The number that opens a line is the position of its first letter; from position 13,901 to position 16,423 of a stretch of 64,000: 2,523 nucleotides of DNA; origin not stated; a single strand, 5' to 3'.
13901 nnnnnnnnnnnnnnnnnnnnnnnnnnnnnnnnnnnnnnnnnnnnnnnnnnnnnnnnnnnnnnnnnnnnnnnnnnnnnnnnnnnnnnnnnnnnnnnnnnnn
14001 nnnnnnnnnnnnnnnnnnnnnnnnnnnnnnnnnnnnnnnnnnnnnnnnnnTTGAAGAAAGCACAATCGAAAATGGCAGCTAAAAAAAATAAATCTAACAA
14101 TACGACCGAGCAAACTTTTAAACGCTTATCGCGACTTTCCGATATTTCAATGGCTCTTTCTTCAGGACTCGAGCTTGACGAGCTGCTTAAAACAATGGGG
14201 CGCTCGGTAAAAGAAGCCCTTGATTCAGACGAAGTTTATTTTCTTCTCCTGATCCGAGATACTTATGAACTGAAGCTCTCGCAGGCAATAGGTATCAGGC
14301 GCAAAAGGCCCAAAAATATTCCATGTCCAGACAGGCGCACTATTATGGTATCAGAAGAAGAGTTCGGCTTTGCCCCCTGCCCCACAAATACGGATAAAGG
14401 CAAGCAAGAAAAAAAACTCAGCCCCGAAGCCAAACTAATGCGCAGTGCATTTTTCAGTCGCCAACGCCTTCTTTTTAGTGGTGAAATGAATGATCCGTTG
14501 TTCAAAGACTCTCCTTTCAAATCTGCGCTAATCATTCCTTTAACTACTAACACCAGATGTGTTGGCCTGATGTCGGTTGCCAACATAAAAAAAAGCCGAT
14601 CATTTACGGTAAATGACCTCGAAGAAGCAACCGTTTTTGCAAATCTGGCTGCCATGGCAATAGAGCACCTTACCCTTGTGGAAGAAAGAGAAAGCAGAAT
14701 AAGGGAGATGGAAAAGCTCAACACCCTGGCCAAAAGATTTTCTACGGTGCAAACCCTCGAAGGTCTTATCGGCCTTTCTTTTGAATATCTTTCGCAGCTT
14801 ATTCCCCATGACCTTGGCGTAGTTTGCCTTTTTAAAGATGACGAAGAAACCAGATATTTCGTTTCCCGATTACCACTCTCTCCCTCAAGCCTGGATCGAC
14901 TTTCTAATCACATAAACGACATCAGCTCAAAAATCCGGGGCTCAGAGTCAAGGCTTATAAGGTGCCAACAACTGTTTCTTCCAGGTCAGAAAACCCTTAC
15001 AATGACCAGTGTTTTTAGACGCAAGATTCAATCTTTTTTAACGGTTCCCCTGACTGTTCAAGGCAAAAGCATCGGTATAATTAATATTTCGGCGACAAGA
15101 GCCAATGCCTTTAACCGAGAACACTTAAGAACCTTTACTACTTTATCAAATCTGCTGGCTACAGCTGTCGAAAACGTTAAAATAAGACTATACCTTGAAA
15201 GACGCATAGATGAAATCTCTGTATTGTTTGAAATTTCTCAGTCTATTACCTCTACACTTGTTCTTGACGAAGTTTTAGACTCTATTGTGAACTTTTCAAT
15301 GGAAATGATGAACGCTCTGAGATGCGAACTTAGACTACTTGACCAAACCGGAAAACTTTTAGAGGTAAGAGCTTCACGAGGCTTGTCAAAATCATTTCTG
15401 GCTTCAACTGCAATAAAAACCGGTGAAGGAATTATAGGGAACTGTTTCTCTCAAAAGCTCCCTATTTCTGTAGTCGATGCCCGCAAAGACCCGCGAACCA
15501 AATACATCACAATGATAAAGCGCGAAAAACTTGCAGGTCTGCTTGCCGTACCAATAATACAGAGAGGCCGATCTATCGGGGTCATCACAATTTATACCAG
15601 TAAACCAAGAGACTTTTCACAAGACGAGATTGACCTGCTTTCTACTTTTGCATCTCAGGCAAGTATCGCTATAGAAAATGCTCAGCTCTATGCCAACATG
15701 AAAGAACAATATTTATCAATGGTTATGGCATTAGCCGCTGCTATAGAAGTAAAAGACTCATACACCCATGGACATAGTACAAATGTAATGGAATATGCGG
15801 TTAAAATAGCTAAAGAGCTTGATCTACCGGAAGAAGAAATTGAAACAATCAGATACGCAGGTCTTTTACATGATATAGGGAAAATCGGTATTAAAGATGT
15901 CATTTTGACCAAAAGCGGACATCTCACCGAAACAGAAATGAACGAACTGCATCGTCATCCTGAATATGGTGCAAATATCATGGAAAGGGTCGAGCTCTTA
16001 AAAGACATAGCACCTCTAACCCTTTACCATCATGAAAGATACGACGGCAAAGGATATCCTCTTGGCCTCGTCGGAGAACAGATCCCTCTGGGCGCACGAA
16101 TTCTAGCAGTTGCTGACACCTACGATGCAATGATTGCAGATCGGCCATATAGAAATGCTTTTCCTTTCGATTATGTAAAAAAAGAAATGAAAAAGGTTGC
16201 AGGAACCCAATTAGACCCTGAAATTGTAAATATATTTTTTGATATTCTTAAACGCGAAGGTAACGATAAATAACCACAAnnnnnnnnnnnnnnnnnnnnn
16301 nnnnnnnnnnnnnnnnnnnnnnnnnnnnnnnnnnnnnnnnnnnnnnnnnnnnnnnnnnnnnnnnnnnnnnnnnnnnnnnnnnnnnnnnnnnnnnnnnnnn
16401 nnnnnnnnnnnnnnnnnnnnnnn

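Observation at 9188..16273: Three consecutive multi-GAF proteins with three different outputs in one operon: PP2C phosphatase, GGDEF, HD-GYP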

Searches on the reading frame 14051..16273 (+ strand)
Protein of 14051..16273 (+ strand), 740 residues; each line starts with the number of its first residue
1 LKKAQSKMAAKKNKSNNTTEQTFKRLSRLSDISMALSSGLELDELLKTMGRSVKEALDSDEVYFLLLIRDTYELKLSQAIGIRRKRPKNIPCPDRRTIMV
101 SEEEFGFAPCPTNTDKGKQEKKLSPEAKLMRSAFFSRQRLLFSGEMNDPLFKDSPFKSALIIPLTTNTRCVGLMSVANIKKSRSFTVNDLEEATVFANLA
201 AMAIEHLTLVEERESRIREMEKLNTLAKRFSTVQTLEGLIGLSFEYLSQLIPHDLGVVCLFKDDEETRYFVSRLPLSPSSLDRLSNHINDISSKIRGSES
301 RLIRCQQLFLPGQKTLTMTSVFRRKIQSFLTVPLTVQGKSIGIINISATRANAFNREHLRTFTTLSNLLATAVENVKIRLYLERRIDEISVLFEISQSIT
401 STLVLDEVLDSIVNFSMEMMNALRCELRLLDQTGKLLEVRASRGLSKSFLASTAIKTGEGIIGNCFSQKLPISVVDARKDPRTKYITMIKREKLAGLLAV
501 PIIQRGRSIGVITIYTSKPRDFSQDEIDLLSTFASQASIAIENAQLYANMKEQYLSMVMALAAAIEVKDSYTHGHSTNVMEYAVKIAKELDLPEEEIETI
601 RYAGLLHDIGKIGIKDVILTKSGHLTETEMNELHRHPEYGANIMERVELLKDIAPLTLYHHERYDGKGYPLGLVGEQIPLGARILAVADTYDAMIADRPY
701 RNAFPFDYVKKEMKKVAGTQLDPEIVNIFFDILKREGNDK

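Call 3: search_protein_families(library=pfam, proteins=[window:14051-16273:+], max_evalue=0.01)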
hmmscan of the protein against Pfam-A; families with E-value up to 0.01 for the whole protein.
window:14051-16273:+ (740 aa): 8 families
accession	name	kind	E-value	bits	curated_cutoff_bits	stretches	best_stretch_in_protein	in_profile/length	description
PF13487.12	HD_5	-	6.7e-40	137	27.2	1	562-725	4-170/170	HD domain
PF13185.12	GAF_2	-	1.3e-37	129.5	28.6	3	405-542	4-136/136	GAF domain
PF01590.32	GAF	-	1.4e-36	126.4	22.4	3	405-541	2-133/133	GAF domain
PF13492.12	GAF_3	-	7.1e-33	114.2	27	3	405-543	2-129/129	GAF domain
PF01966.28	HD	-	5.4e-24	85.2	22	1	574-694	3-116/116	HD domain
PF11849.14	DUF3369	-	0.00027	21.7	27.2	1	512-548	130-166/168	Domain of unknown function (DUF3369)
PF15714.11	SpoVT_C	-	0.00041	20.8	27.5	0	483-534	66-120/128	Stage V sporulation protein T C-terminal, transcription factor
PF08668.18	HDOD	-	0.0014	18.6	22.9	1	574-627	97-148/196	HDOD domain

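Call 47: search_protein_families(library=ncbifam, proteins=[window:14072-16273:+], max_evalue=0.001)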
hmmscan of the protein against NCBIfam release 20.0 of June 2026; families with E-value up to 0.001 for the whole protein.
window:14072-16273:+ (733 aa): 14 families
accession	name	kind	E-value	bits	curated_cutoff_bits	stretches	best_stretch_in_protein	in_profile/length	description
NF053512.1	nitric_RR_NosR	exception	5.6e-46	157.4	400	1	538-729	165-357/422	response regulator c-di-GMP phosphodiesterase, NosR family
NF008283.0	PRK11061.1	equivalog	2e-25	89.2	583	1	385-563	5-183/748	phosphoenolpyruvate--protein phosphotransferase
TIGR01817.1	nifA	equivalog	5.4e-17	61.8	528.85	1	382-550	4-172/534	nif-specific transcriptional activator NifA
NF038230.1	Regu_Geo_Pelo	equivalog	1.3e-12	46.5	1200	1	398-541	19-165/935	GPMC system transcriptional regulator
NF003451.0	PRK05022.1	equivalog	1.4e-10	40.5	476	0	319-380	112-173/512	nitric oxide reductase transcriptional regulator NorR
NF041606.1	dguan_cyc_DgcA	equivalog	1.8e-10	40.3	370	1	374-541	6-176/340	diguanylate cyclase DgcA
NF047786.1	his_kin_MadS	equivalog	3.6e-09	36.2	500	1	460-547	99-187/434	MadS family sensor histidine kinase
TIGR00277.1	HDIG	domain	4.6e-06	26.4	27.6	1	566-649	6-77/84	HDIG domain-containing metalloprotein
NF011958.0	PRK15429.1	equivalog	9e-06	24.5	830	1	314-560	112-373/692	formate hydrogenlyase transcriptional activator FlhA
TIGR02621.3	cas3_GSU0051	exception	6.4e-05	22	400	1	567-604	673-710/854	type I-G CRISPR-associated helicase/endonuclease Cas3g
NF045665.1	NTPtran_DVU1551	equivalog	0.00038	19.6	315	1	550-604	203-259/359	DVU_1551 family NTP transferase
NF053781.1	cdiGMPphdstlr2612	equivalog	0.00039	18.2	1600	0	490-556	383-449/1268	Tlr1612 family c-di-GMP phosphodiesterase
NF041673.1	transregRamA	equivalog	0.00052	19.2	500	0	430-509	40-121/280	acetate metabolism transcriptional regulator RamA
TIGR01596.1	cas3_HD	equivalog_domain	0.00083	19.5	43.45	0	568-606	4-46/178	CRISPR-associated endonuclease Cas3''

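Call 50: find_homologous_proteins(query=window:14072-16273:+, max_evalue=1e-20)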
Query window:14072-16273:+ (733 aa): 113 proteins with E <= 1e-20 among 8000 candidates.
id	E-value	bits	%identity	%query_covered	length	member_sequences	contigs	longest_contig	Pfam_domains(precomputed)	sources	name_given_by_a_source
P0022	0.0e+0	1512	93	100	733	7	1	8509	PF13185.13,PF13487.13,PF01966.29,PF01590.33,PF13492.13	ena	-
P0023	0.0e+0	1358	84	100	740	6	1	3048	PF15714.12,PF13185.13,PF13487.13,PF01966.29,PF01590.33,PF13492.13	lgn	-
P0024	0.0e+0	1351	85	99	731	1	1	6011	PF13185.13,PF13487.13,PF01966.29,PF01590.33,PF13492.13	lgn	-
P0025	0.0e+0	1347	85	99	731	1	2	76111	PF13185.13,PF13487.13,PF01966.29,PF01590.33,PF13492.13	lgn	-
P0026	0.0e+0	1344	83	100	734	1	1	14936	PF13185.13,PF13487.13,PF01966.29,PF01590.33,PF13492.13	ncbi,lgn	ncbi:MAG: hypothetical protein Kow0029_31660 [Candidatus Rifleibacteriota bacterium]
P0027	0.0e+0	1328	83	99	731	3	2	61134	PF13185.13,PF13487.13,PF01966.29,PF01590.33,PF13492.13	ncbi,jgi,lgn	-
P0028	0.0e+0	1327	81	100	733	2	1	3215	PF15714.12,PF13185.13,PF13487.13,PF01966.29,PF01590.33,PF13492.13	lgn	-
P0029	0.0e+0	1321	82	100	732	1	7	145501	PF15714.12,PF13185.13,PF13487.13,PF01966.29,PF01590.33,PF13492.13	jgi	jgi:putative nucleotidyltransferase with HDIG domain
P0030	0.0e+0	1301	84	96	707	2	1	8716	PF13185.13,PF13487.13,PF01966.29,PF01590.33,PF13492.13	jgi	jgi:HD-GYP domain-containing protein (c-di-GMP phosphodiesterase class II)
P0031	0.0e+0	1293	81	99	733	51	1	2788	PF13185.13,PF13487.13,PF01966.29,PF01590.33,PF13492.13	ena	-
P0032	0.0e+0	1290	81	100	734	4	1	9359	PF13185.13,PF13487.13,PF01966.29,PF01590.33,PF13492.13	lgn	-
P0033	0.0e+0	1280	79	100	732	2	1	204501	PF13185.13,PF13487.13,PF01966.29,PF01590.33,PF13492.13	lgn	-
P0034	0.0e+0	1271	79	99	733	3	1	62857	PF15714.12,PF13185.13,PF13487.13,PF01966.29,PF01590.33,PF13492.13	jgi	jgi:HD-GYP domain-containing protein (c-di-GMP phosphodiesterase class II)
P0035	0.0e+0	1270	79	100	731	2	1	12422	PF13185.13,PF13487.13,PF01966.29,PF01590.33,PF13492.13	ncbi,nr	ncbi:MAG TPA: hypothetical protein DCG57_20915 [Candidatus Riflebacteria bacterium]|nr:hypothetical 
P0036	0.0e+0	1267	78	100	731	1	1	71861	PF13185.13,PF13487.13,PF01966.29,PF01590.33,PF13492.13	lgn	-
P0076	1.5e-295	1000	63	99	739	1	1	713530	PF13185.13,PF13487.13,PF01966.29,PF01590.33,PF13492.13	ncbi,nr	ncbi:MAG: GAF domain-containing protein [Candidatus Riflebacteria bacterium]|nr:GAF domain-containin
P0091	7.2e-274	928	60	99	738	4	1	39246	PF13185.13,PF13487.13,PF01966.29,PF01590.33,PF13492.13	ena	-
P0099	1.1e-51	194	45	25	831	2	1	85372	PF20972.3,PF13185.13,PF13487.13,PF01966.29,PF01590.33,PF13492.13,PF00990.27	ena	-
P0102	1.1e-47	181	39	25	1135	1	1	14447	PF13185.13,PF13487.13,PF01966.29,PF01590.33,PF13492.13,PF00990.27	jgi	-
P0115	6.3e-38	149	35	25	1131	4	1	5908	PF13185.13,PF13487.13,PF01966.29,PF01590.33,PF13492.13,PF00990.27,PF17853.7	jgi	jgi:diguanylate cyclase (GGDEF)-like protein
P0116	1.3e-37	148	31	33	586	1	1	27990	PF13185.13,PF01590.33,PF13492.13,PF07228.18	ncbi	-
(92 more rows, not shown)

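Call 51: find_encoding_contigs(protein=P0091, flank=10000, max_places=2)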
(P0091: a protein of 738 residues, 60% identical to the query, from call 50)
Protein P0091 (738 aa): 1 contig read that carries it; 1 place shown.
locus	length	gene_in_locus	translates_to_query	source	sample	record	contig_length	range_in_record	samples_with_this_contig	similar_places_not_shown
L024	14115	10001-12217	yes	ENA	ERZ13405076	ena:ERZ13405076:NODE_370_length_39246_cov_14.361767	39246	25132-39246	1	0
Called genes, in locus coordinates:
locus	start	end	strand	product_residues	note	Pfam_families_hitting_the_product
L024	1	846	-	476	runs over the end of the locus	PF02127:Peptidase_M18, PF05343:Peptidase_M42 (weak)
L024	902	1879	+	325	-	PF20030:bpMoxR, PF07726:AAA_3, PF07728:AAA_5, PF00004:AAA (weak), PF17863:AAA_lid_2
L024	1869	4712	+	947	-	PF11992:TgpA_N, PF01841:Transglut_core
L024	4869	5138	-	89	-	PF01649:Ribosomal_S20p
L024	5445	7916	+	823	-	PF13492:GAF_3 (faint), PF01590:GAF (weak), PF13185:GAF_2, PF07228:SpoIIE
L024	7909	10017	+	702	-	PF01590:GAF (weak), PF13185:GAF_2, PF13492:GAF_3 (faint), PF00990:GGDEF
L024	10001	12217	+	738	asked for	PF01590:GAF (weak), PF13185:GAF_2, PF13492:GAF_3, PF01590:GAF, PF13185:GAF_2, PF13492:GAF_3, PF01966:HD, PF13487:HD_5, +1 more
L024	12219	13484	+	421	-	PF01743:PolyA_pol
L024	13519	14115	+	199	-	?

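Call 52: find_encoding_contigs(protein=P0076, flank=10000, max_places=2)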
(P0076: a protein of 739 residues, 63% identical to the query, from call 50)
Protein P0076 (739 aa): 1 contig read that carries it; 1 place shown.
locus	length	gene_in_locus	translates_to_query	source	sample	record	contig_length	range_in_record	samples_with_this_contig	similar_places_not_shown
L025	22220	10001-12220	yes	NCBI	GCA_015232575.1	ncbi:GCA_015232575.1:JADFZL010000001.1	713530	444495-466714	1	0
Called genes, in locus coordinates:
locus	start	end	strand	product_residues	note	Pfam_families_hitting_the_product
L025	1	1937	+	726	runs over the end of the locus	PF13431:TPR_17 (faint), PF13432:TPR_16 (faint), PF14559:TPR_19 (faint), PF23914:TPR_CcmH_CycH (faint), PF00515:TPR_1 (faint), PF07719:TPR_2 (faint), PF13181:TPR_8 (faint), PF13414:TPR_11 (faint), +3 more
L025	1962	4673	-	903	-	PF11845:Tll0287-like, PF00989:PAS, PF08448:PAS_4, PF13426:PAS_9, PF00512:HisKA, PF02518:HATPase_c, PF00072:Response_reg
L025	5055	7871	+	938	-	PF01590:GAF, PF13185:GAF_2, PF13492:GAF_3 (weak), PF07228:SpoIIE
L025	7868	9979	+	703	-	PF01590:GAF (weak), PF13185:GAF_2, PF00990:GGDEF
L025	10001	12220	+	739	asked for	PF13185:GAF_2, PF13492:GAF_3 (weak), PF01590:GAF, PF13185:GAF_2, PF13492:GAF_3, PF01966:HD, PF13487:HD_5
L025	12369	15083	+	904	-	PF00571:CBS, PF01743:PolyA_pol, PF13735:tRNA_NucTran2_2 (weak)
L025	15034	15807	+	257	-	PF02163:Peptidase_M50 (weak)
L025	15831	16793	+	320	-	PF01370:Epimerase, PF04321:RmlD_sub_bind (weak), PF16363:GDP_Man_Dehyd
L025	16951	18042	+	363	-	PF01370:Epimerase, PF04321:RmlD_sub_bind (weak), PF16363:GDP_Man_Dehyd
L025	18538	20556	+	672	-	PF17201:Cache_3-Cache_2 (weak), PF02743:dCache_1, PF08269:dCache_2 (weak)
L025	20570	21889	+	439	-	PF08269:dCache_2, PF17201:Cache_3-Cache_2 (faint), PF17200:sCache_2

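Call 85: find_encoding_contigs(protein=P0116, flank=8000, max_places=2)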
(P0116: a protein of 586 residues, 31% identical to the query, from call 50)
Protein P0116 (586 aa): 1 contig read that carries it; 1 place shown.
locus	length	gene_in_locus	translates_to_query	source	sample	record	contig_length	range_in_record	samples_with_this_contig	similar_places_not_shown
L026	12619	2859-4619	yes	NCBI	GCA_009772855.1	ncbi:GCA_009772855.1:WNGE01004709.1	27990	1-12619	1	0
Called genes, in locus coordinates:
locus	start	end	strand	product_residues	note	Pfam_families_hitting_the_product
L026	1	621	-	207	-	?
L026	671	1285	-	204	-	PF01596:Methyltransf_3, PF13578:Methyltransf_24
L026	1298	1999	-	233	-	PF00753:Lactamase_B, PF13483:Lactamase_B_3, PF12706:Lactamase_B_2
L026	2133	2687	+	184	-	PF00156:Pribosyltran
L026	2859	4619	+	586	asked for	PF01590:GAF, PF13185:GAF_2, PF13492:GAF_3, PF01590:GAF, PF13185:GAF_2, PF13492:GAF_3, PF07228:SpoIIE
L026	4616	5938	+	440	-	PF00278:Orn_DAP_Arg_deC, PF02784:Orn_Arg_deC_N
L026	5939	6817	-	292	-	PF00561:Abhydrolase_1, PF00975:Thioesterase (weak), PF12146:Hydrolase_4, PF12697:Abhydrolase_6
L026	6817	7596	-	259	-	PF00781:DAGK_cat (weak), PF01513:NAD_kinase, PF20143:NAD_kinase_C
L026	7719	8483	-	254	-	PF01479:S4, PF01728:FtsJ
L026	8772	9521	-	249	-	PF20772:TACO1_YebC_N, PF01709:Transcrip_reg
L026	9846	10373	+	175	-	-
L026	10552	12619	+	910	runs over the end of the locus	PF28598:PDH_E1_N, PF00456:Transketolase_N (weak), PF17831:PDH_E1_M, PF22613:Transketolase_C_1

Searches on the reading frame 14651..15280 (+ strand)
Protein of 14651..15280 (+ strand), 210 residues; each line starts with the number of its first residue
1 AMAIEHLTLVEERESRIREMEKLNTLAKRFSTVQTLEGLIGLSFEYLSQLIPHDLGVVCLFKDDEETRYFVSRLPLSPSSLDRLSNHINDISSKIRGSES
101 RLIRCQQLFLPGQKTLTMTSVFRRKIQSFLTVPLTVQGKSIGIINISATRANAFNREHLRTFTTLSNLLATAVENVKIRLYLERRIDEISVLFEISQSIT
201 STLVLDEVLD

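Call 5: search_protein_families(library=pfam, proteins=[window:14651-15280:+], max_evalue=1)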
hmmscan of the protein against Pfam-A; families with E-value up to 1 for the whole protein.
window:14651-15280:+ (210 aa): 3 families
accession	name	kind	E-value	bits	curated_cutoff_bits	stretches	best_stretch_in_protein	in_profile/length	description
PF13185.12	GAF_2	-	4.1e-10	40.4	28.6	1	123-174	85-136/136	GAF domain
PF13492.12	GAF_3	-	5e-08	33.9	27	1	127-175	81-129/129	GAF domain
PF01590.32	GAF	-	3.5e-07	31.2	22.4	1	121-173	82-133/133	GAF domain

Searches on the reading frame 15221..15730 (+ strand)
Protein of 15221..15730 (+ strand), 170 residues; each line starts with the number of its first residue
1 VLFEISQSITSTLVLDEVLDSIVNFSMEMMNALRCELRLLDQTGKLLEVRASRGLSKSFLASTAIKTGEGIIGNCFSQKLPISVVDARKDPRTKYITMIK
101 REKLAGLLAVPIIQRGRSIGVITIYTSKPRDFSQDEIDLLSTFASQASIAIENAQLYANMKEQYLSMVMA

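Call 5: search_protein_families(library=pfam, proteins=[window:15221-15730:+], max_evalue=1)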
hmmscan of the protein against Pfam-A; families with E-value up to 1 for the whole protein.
window:15221-15730:+ (170 aa): 5 families
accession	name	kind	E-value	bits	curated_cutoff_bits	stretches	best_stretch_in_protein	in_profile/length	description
PF13185.12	GAF_2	-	1.3e-19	71.2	28.6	1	15-152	4-136/136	GAF domain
PF01590.32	GAF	-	1.1e-17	65.3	22.4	1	15-151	2-133/133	GAF domain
PF13492.12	GAF_3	-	2e-17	64.3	27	1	15-153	2-129/129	GAF domain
PF11849.14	DUF3369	-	0.00018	22.3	27.2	1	121-158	129-166/168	Domain of unknown function (DUF3369)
PF15714.11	SpoVT_C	-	0.016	15.8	27.5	1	92-144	65-120/128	Stage V sporulation protein T C-terminal, transcription factor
